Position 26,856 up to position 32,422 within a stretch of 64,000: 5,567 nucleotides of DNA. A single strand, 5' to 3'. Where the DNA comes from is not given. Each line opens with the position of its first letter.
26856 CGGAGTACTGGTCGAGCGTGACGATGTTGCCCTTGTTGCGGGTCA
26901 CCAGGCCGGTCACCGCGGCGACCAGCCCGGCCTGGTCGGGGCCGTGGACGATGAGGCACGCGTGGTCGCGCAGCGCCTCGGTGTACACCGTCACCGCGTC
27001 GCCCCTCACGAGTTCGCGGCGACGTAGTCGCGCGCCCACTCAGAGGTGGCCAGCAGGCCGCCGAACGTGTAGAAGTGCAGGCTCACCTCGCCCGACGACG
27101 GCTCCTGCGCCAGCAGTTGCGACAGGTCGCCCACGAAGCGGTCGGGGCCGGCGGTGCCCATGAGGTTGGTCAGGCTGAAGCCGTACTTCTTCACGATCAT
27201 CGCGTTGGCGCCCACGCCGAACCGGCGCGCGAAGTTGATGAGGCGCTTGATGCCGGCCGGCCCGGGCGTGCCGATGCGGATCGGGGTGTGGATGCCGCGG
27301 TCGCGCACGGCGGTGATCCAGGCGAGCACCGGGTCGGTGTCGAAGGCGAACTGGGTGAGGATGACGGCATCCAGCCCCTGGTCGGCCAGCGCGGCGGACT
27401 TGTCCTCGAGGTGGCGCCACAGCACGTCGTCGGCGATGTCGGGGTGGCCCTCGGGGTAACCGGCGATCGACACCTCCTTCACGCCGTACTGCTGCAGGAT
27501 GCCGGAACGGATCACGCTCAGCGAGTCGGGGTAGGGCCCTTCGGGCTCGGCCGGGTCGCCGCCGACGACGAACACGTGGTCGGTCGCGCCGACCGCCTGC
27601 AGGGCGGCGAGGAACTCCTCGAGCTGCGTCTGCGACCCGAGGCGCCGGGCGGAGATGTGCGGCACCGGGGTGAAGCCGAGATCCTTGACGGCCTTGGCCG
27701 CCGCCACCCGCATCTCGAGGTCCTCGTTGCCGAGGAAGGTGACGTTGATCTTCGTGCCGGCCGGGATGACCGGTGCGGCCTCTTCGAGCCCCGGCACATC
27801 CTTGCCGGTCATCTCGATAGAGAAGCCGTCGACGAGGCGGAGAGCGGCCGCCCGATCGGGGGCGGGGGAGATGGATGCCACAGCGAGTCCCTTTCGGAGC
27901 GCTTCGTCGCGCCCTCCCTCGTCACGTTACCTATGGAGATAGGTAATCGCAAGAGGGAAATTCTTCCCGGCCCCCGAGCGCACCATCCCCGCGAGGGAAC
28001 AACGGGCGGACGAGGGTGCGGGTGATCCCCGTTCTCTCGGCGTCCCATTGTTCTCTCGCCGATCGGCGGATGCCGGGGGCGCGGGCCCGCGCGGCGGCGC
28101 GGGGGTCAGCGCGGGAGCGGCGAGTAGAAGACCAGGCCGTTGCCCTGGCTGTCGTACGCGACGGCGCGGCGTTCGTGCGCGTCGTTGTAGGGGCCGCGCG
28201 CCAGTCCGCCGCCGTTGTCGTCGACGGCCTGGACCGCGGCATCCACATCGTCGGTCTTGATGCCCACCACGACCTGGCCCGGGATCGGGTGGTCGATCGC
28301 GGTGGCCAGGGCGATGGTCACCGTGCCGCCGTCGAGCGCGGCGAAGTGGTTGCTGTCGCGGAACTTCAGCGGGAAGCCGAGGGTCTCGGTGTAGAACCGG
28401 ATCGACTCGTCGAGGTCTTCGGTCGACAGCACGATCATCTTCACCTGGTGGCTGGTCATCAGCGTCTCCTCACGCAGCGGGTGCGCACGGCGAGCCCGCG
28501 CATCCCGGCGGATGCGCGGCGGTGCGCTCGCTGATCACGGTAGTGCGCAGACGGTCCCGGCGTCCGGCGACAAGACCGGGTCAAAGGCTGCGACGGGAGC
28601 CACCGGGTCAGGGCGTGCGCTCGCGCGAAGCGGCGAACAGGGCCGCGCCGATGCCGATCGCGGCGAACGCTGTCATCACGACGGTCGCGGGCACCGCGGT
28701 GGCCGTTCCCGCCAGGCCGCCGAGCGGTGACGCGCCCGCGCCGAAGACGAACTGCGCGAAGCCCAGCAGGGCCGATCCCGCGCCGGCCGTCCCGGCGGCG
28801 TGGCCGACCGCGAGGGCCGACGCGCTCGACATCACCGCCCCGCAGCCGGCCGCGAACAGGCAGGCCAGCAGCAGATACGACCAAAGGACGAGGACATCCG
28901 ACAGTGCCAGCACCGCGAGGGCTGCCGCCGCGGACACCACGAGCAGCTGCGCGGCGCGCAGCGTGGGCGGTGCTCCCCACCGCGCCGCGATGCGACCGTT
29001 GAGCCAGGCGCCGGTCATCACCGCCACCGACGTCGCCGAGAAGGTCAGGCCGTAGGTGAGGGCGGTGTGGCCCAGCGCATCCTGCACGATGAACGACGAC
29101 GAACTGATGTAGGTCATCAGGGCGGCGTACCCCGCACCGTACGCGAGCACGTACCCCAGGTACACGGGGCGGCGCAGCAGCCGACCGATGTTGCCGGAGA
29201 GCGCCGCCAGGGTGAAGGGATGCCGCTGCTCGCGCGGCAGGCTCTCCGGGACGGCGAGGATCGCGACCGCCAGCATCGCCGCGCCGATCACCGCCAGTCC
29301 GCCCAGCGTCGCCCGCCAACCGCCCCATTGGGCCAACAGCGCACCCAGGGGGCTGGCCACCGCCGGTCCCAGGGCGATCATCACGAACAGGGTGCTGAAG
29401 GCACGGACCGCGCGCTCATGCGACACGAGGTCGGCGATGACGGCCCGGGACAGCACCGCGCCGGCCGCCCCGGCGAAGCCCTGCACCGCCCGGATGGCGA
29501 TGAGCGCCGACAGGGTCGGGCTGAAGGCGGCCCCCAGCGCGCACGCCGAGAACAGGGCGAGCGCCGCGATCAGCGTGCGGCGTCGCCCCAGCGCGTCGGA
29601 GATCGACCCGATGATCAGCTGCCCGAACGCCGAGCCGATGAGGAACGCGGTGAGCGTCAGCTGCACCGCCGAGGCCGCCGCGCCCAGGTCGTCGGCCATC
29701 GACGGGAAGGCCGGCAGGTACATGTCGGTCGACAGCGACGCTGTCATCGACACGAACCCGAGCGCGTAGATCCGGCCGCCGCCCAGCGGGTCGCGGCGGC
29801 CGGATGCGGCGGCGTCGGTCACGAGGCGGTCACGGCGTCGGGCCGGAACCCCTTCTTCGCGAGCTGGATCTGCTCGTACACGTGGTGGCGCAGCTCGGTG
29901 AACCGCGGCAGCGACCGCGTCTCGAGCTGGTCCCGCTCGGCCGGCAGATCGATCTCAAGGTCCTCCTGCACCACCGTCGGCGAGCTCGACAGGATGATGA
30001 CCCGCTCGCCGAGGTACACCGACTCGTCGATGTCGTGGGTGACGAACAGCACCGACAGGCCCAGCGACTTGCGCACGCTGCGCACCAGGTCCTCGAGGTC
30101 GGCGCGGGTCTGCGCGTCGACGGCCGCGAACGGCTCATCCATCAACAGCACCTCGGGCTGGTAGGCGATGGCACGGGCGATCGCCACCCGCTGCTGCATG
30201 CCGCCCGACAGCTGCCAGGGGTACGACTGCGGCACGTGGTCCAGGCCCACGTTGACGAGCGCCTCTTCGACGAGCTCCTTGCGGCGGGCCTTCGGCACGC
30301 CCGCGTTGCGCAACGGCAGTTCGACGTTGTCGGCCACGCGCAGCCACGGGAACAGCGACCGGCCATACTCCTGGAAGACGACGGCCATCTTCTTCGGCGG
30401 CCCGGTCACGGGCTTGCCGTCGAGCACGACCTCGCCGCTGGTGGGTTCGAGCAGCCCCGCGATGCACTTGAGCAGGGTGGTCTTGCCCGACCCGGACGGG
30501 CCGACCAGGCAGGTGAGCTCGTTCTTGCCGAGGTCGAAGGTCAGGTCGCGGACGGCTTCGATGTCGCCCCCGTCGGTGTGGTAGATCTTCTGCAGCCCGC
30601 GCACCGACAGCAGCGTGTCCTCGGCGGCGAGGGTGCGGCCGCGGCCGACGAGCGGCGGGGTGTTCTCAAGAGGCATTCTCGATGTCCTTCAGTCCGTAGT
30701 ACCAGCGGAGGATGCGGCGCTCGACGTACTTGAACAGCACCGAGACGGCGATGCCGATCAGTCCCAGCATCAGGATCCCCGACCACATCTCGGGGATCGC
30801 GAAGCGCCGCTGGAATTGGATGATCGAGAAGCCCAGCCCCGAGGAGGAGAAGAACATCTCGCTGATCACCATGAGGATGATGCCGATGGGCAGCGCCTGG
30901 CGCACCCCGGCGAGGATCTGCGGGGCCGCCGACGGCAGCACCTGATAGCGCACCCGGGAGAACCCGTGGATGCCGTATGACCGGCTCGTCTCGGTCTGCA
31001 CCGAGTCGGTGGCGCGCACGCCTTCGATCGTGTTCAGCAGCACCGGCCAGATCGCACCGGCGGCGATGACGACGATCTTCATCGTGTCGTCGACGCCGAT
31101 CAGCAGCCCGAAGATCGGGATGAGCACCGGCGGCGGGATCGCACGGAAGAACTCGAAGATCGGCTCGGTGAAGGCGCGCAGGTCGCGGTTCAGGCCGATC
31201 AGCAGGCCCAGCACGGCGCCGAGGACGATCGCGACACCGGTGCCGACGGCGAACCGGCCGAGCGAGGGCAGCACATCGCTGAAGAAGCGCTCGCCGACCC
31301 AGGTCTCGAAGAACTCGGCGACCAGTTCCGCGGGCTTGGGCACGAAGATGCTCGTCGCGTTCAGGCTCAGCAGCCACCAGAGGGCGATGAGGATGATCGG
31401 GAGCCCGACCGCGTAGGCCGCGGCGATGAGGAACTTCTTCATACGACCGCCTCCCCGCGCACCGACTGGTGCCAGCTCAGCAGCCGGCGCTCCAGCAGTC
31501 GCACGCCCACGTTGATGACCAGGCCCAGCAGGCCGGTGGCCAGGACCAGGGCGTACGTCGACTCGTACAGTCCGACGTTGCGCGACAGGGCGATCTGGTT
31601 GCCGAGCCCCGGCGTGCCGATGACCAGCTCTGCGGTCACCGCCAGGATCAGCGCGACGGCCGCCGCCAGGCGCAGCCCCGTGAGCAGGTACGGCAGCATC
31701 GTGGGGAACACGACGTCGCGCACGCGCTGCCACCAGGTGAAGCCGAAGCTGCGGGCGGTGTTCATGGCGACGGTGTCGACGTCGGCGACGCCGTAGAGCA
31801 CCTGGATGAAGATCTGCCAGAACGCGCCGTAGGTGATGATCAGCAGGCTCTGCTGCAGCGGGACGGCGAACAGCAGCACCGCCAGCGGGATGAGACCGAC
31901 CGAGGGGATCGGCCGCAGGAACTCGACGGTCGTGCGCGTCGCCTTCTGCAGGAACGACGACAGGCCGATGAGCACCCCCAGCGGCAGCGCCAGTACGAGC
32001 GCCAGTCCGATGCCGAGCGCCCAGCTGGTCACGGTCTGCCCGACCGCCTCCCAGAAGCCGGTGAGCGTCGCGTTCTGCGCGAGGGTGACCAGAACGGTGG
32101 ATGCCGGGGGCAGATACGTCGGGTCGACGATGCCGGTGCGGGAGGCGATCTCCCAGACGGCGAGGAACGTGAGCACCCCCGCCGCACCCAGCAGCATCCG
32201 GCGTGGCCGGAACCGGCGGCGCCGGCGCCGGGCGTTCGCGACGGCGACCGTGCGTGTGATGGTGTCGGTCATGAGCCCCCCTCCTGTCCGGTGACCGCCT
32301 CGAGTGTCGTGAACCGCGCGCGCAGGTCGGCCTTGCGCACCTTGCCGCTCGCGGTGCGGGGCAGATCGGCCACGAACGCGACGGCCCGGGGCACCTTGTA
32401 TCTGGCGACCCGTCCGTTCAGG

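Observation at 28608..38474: phd/cou-type hydroxycinnamate beta-oxidative operon carrying an embedded NitT/TauT-type ABC importer and a coupled MFS pump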

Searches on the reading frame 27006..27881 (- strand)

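Call 14: search_protein_families(library=pfam, proteins=[window:27006-27881:-])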
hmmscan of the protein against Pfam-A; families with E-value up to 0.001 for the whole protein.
window:27006-27881:- (291 aa): 1 family
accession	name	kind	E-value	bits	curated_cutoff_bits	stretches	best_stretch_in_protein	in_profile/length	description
PF02219.23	MTHFR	-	1.5e-09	38.1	24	1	45-204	44-206/287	Methylenetetrahydrofolate reductase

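Call 51: search_protein_families(library=ncbifam, proteins=[window:27006-27881:-], max_evalue=1e-10)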
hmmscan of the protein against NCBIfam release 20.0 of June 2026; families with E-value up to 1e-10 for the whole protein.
window:27006-27881:- (291 aa): 0 families

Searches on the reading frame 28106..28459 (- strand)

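Call 14: search_protein_families(library=pfam, proteins=[window:28106-28459:-])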
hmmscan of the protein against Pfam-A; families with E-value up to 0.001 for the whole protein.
window:28106-28459:- (117 aa): 4 families
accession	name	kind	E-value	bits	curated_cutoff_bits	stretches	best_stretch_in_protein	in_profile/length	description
PF00903.31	Glyoxalase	-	9.7e-14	52.2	20.6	1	7-110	3-120/121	Glyoxalase/Bleomycin resistance protein/Dioxygenase superfamily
PF18029.7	Glyoxalase_6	-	3.8e-06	28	23.6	1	8-108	1-102/106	Glyoxalase-like domain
PF13669.12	Glyoxalase_4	-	0.00027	21.6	27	0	10-102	4-109/109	Glyoxalase/Bleomycin resistance protein/Dioxygenase superfamily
PF22677.2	Ble-like_N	-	0.0003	20.9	24.5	0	11-41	7-37/41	Bleomycin resistance protein-like N-terminal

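Call 51: search_protein_families(library=ncbifam, proteins=[window:28106-28459:-], max_evalue=1e-10)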
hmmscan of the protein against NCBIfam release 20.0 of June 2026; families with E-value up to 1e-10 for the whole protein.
window:28106-28459:- (117 aa): 0 families

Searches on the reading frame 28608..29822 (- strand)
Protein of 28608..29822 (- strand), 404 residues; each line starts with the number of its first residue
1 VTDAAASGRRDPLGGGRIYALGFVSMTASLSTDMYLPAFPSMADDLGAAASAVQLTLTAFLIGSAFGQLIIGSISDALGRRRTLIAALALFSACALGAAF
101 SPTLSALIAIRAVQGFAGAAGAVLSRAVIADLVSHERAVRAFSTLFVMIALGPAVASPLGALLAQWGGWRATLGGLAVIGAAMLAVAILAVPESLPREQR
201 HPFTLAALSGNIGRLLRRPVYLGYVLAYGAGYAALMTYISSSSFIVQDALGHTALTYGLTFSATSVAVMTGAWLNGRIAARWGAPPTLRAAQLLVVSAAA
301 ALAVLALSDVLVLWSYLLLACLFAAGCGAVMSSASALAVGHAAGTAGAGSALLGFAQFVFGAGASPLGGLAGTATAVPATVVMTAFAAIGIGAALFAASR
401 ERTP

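Call 7: search_protein_families(library=pfam, proteins=[window:28608-29822:-])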
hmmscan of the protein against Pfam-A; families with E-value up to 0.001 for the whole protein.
window:28608-29822:- (404 aa): 3 families
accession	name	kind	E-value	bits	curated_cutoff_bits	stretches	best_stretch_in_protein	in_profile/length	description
PF07690.21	MFS_1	-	5.7e-46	157.5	33.4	1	22-362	2-344/347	Major Facilitator Superfamily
PF00083.30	Sugar_tr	-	1.3e-16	61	22.3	1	19-194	14-194/452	Sugar (and other) transporter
PF06779.20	MFS_4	-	2.7e-08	34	26.3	1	35-390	12-359/364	Uncharacterised MFS-type transporter YbfB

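Call 8: search_protein_families(library=ncbifam, proteins=[window:28608-29822:-])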
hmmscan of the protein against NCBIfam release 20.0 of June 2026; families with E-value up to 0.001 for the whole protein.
window:28608-29822:- (404 aa): 53 families (the best 25 are shown)
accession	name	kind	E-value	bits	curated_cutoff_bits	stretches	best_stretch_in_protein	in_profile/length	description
TIGR00710.1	efflux_Bcr_CflA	subfamily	1.4e-73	248.6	200.9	1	18-392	7-379/385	Bcr/CflA family efflux MFS transporter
NF053813.1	MFS_TcaB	equivalog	2.4e-62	210.9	475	1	20-389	10-378/396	putative multidrug effflux MFS transporter TcaB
NF008314.0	PRK11102.1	equivalog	6.7e-61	206.7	303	1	19-401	13-394/396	Bcr/CflA family multidrug efflux MFS transporter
NF008270.1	PRK11043.1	equivalog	1.8e-50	172.2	430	1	21-389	10-374/382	purine nucleoside transporter PunC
NF033134.0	cmlA_floR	equivalog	6.4e-40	137.8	450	1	26-389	20-379/388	CmlA/FloR family chloramphenicol efflux MFS transporter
NF008654.0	PRK11652.1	equivalog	3.3e-37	128.3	479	1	30-386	23-374/397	multidrug efflux MFS transporter EmrD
NF012203.0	cmlB1_MFS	exception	1.5e-29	103.4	900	1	23-354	21-351/407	chloramphenicol efflux MFS transporter CmlB1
NF000509.1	efflux_CmlA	exception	4e-29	102.2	875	1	23-394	21-389/419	CmlA family chloramphenicol efflux MFS transporter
NF041041.1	FslD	exception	4.3e-29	101.9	500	1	29-400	23-394/396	rhizoferrin import MFS transporter FslD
NF007782.0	PRK10473.1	subfamily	4.4e-26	91.9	417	1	30-365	17-346/394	MdtL family multidrug efflux MFS transporter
TIGR00880.1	2_A_01_02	superfamily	2.6e-21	76.2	131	1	58-193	1-140/141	multidrug resistance protein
NF000219.1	FloR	exception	1.3e-19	70.8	700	1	25-388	23-382/404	chloramphenicol/florfenicol efflux MFS transporter FloR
NF011932.2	PRK15403.1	equivalog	3.8e-17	62.6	700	1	21-334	15-327/402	multidrug efflux MFS transporter MdtM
NF052292.1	efflux_CraA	equivalog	1.3e-15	57.4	725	1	23-338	22-335/409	chloramphenicol efflux MFS transporter CraA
NF033135.1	cmx_cmrA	equivalog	1.5e-14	53.8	400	1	18-389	5-365/374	Cmx/CmrA family chloramphenicol efflux MFS transporter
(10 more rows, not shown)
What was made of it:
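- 28608..29822 (-): Bcr/CflA-family (DHA1) MFS transporter. Its GTG start overlaps the ATPase stop (GTGA), and no Shine-Dalgarno sequence lies upstream. TIGR00710 at 248.6 bits, above its 200.9 cut-off (call 8).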

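Call 61: search_solved_structures(query=window:28608-29822:-, max_evalue=0.00001)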
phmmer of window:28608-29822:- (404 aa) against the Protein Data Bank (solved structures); distinct sequences matched with E-value up to 0.00001: 10.
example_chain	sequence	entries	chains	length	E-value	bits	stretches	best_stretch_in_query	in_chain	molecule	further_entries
2gfp_A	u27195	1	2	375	1.5e-21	80.5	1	28-363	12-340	Multidrug resistance protein D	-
4zp0_A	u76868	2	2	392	3.6e-08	36.5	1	27-361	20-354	Multidrug transporter MdfA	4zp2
4zow_A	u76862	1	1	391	3.6e-08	36.5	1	27-361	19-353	Multidrug transporter MdfA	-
6euq_A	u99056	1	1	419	7.4e-08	35.4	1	26-361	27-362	Multidrug transporter MdfA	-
6gv1_A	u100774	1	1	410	7.5e-08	35.4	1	26-361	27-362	Major Facilitator Superfamily multidrug/H+ antiporter MdfA from E.coli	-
32pz_B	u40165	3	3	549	1.5e-07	34.5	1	23-194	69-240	Quinidine resistance protein 2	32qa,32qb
6oom_A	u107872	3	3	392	2.5e-07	33.7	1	27-362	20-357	Multidrug transporter MdfA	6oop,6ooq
6vrz_A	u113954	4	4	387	8.1e-07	32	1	30-361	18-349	Multidrug transporter MdfA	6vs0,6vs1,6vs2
3wdo_A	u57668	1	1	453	1.1e-06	31.6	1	19-222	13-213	MFS Transporter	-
4lds_A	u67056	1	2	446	5.5e-06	29.3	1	52-196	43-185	Glucose transporter GlcP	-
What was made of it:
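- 28608..29822 (-): The best PDB hit is EmrD (call 61).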

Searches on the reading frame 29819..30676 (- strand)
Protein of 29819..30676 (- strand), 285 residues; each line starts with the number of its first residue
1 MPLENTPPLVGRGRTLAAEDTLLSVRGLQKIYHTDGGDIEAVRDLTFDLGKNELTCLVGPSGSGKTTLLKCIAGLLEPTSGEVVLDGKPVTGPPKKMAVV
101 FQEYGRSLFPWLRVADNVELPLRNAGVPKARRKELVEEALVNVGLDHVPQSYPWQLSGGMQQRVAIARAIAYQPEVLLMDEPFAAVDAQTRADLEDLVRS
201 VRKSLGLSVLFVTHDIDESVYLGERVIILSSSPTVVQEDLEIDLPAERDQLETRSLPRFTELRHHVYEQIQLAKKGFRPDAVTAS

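Call 7: search_protein_families(library=pfam, proteins=[window:29819-30676:-])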
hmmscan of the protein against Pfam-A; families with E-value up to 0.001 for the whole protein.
window:29819-30676:- (285 aa): 8 families
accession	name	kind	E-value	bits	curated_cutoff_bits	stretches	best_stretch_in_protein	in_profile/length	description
PF00005.33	ABC_tran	-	1.7e-34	119.8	25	1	43-184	2-137/137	ABC transporter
PF13304.12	AAA_21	-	2.4e-10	41.4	27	1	54-97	1-57/304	AAA domain, putative AbiEii toxin, Type IV TA system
PF13476.12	AAA_23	-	1.1e-06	29.8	27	1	42-75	10-42/201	AAA domain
PF13555.12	AAA_29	-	6.7e-05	23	27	1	46-80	16-50/61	P-loop containing region of AAA domain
PF13401.12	AAA_22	-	0.00016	22.4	27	1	53-209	6-118/130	AAA domain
PF13191.12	AAA_16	-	0.00028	21.9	32.6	1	52-203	24-161/167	AAA ATPase domain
PF02463.25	SMC_N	-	0.00036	20.5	40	0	52-73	24-45/220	RecF/RecN/SMC N terminal domain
PF09818.15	ABC_ATPase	-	0.00099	18.6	23.2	0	155-191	157-193/283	P-loop domain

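Call 8: search_protein_families(library=ncbifam, proteins=[window:29819-30676:-])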
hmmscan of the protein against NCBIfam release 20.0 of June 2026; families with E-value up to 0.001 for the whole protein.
window:29819-30676:- (285 aa): 188 families (the best 25 are shown)
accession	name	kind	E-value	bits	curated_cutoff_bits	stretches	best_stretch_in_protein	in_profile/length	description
NF008421.0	PRK11248.1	equivalog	7e-64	215.8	357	1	30-270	6-247/255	taurine ABC transporter ATP-binding subunit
NF040729.1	ABC_ATP_SaoA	equivalog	1.8e-62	211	360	1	23-265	2-238/248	ABC transporter ATP-binding protein SaoA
TIGR03265.1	PhnT2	equivalog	2e-58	198.3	457.7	1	23-231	5-210/353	putative 2-aminoethylphosphonate ABC transporter ATP-binding protein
TIGR01184.1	ntrCD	subfamily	6.9e-58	195.9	291.8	1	44-266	3-226/230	nitrate ABC transporter ATP-binding protein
TIGR01186.1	proV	subfamily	6.8e-53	180.1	326.6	1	37-232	4-206/363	betaine/proline/choline family ABC transporter ATP-binding protein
TIGR00968.1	3a0106s01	subfamily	3.2e-52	177.4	342.75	1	37-232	11-207/237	sulfate ABC transporter ATP-binding protein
TIGR01187.1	potA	subfamily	4.1e-52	177.3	355.6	1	57-232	1-177/325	polyamine ABC transporter ATP-binding protein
NF006987.0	PRK09452.1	equivalog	4.5e-52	177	482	1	18-231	13-223/378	spermidine/putrescine ABC transporter ATP-binding protein PotA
NF040933.2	ABC_arch_GlcV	equivalog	9.4e-52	176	450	1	24-237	4-222/357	glucose ABC transporter ATP-binding protein GlcV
TIGR03258.1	PhnT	equivalog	2.3e-50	171.6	499.15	1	42-231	24-215/359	2-aminoethylphosphonate ABC transport system ATP-binding subunit PhnT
NF040840.2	tungstate_WtpC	equivalog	5.4e-49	167.3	440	1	42-232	16-207/347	tungstate ABC transporter ATP-binding protein WtpC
NF008653.0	PRK11650.1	subfamily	6.7e-48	163.5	432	1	23-231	4-210/357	sn-glycerol-3-phosphate ABC transporter ATP-binding protein UgpC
TIGR03415.1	ABC_choXWV_ATP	equivalog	8.7e-47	159.9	483.75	2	95-238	106-246/382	choline ABC transporter ATP-binding protein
NF008513.0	PRK11432.1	equivalog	3.7e-46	157.7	496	1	37-232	17-213/351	ferric ABC transporter ATP-binding protein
NF043075.1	MMSYN1_0197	equivalog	4.3e-45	154.1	550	1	23-231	3-208/341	spermidine/putrescine ABC transporter ATP-binding protein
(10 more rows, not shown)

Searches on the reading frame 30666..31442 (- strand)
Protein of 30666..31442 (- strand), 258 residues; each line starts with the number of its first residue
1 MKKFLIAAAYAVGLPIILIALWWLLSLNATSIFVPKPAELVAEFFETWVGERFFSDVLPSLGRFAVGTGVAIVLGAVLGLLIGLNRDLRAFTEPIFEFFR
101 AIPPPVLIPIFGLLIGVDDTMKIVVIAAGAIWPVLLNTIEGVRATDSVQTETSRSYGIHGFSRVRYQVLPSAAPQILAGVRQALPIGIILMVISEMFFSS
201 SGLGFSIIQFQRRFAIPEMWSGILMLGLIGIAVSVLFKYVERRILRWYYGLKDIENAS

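Call 7: search_protein_families(library=pfam, proteins=[window:30666-31442:-])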
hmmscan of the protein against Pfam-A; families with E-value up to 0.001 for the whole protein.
window:30666-31442:- (258 aa): 1 family
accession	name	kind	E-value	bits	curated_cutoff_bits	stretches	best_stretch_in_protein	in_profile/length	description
PF00528.27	BPD_transp_1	-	1.5e-24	87.2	26.4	1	75-245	1-183/184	Binding-protein-dependent transport system inner membrane component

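Call 8: search_protein_families(library=ncbifam, proteins=[window:30666-31442:-])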
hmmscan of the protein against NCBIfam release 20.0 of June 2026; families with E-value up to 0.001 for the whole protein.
window:30666-31442:- (258 aa): 10 families
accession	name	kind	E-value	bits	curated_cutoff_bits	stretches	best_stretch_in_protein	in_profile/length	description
NF040733.1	ABC_perm_U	equivalog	1e-34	120.2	295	1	10-248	10-249/251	ABC transporter permease subunit SaoP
NF008470.0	PRK11365.1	equivalog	6.8e-29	101.1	347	1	2-249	6-254/263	aliphatic sulfonate ABC transporter permease SsuC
NF007545.0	PRK10160.1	equivalog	1.2e-27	97.1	342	1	14-248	30-271/275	taurine ABC transporter permease TauC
TIGR01183.1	ntrB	equivalog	9.2e-26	90.8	209.05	1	51-239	13-201/202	nitrate ABC transporter permease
TIGR03416.1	ABC_choXWV_perm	equivalog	8.8e-10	38.5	363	1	41-216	72-246/267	choline ABC transporter permease subunit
NF008196.0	PRK10952.1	equivalog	2.6e-08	33.1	439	1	71-213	160-301/356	glycine betaine/L-proline ABC transporter permease ProW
TIGR01097.1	PhnE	equivalog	8.9e-05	22.1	216.7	1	14-236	14-243/252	phosphonate ABC transporter, permease protein PhnE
NF011690.0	PRK15110.1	equivalog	0.00068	19.2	432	1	142-237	209-302/321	putrescine export ABC transporter permease SapB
NF011691.0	PRK15111.1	equivalog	0.00073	19.2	379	0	52-190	90-230/296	putrescine export ABC transporter permease SapC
NF011624.0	PRK15050.1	equivalog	0.00092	18.4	247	0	140-181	182-223/297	2-aminoethylphosphonate ABC transporter permease subunit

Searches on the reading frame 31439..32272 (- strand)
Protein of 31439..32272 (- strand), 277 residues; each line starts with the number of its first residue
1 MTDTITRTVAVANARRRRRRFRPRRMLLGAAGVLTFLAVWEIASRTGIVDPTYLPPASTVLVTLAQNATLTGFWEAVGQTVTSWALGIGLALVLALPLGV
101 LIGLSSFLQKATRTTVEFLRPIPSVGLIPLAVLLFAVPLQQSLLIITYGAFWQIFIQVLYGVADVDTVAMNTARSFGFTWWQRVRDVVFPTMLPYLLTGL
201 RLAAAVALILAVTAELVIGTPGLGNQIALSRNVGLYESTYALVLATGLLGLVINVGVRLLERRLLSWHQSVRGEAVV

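Call 7: search_protein_families(library=pfam, proteins=[window:31439-32272:-])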
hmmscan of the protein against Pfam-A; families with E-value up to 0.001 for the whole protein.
window:31439-32272:- (277 aa): 1 family
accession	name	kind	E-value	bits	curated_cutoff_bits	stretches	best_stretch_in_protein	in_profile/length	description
PF00528.27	BPD_transp_1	-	5.9e-22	78.7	26.4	1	95-264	1-182/184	Binding-protein-dependent transport system inner membrane component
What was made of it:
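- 31439..32272 (-): ABC permease 1 (TauC/SsuC/NtrB-like). BPD_transp_1 (call 7).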

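Call 8: search_protein_families(library=ncbifam, proteins=[window:31439-32272:-])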
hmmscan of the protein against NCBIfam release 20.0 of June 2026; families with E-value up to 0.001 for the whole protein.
window:31439-32272:- (277 aa): 7 families
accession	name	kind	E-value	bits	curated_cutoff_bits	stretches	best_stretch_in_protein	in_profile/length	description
NF007545.0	PRK10160.1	equivalog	2.3e-28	99.4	342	1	12-270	10-273/275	taurine ABC transporter permease TauC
NF040733.1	ABC_perm_U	equivalog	3.3e-28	98.8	295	1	30-269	12-250/251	ABC transporter permease subunit SaoP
NF008470.0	PRK11365.1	equivalog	1.3e-24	87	347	1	36-270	21-255/263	aliphatic sulfonate ABC transporter permease SsuC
TIGR01183.1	ntrB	equivalog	7.2e-20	71.5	209.05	1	76-255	18-197/202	nitrate ABC transporter permease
TIGR03416.1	ABC_choXWV_perm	equivalog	2.8e-10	40.1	363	1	70-232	81-242/267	choline ABC transporter permease subunit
NF008196.0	PRK10952.1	equivalog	9.7e-05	21.3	439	1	72-253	141-319/356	glycine betaine/L-proline ABC transporter permease ProW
TIGR00969.1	3a0106s02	subfamily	0.00056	19.5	240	0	165-208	169-212/272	sulfate ABC transporter permease subunit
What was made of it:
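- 31439..32272 (-): The best NCBIfam hits are TauC and SaoP, below their cut-offs (call 8).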
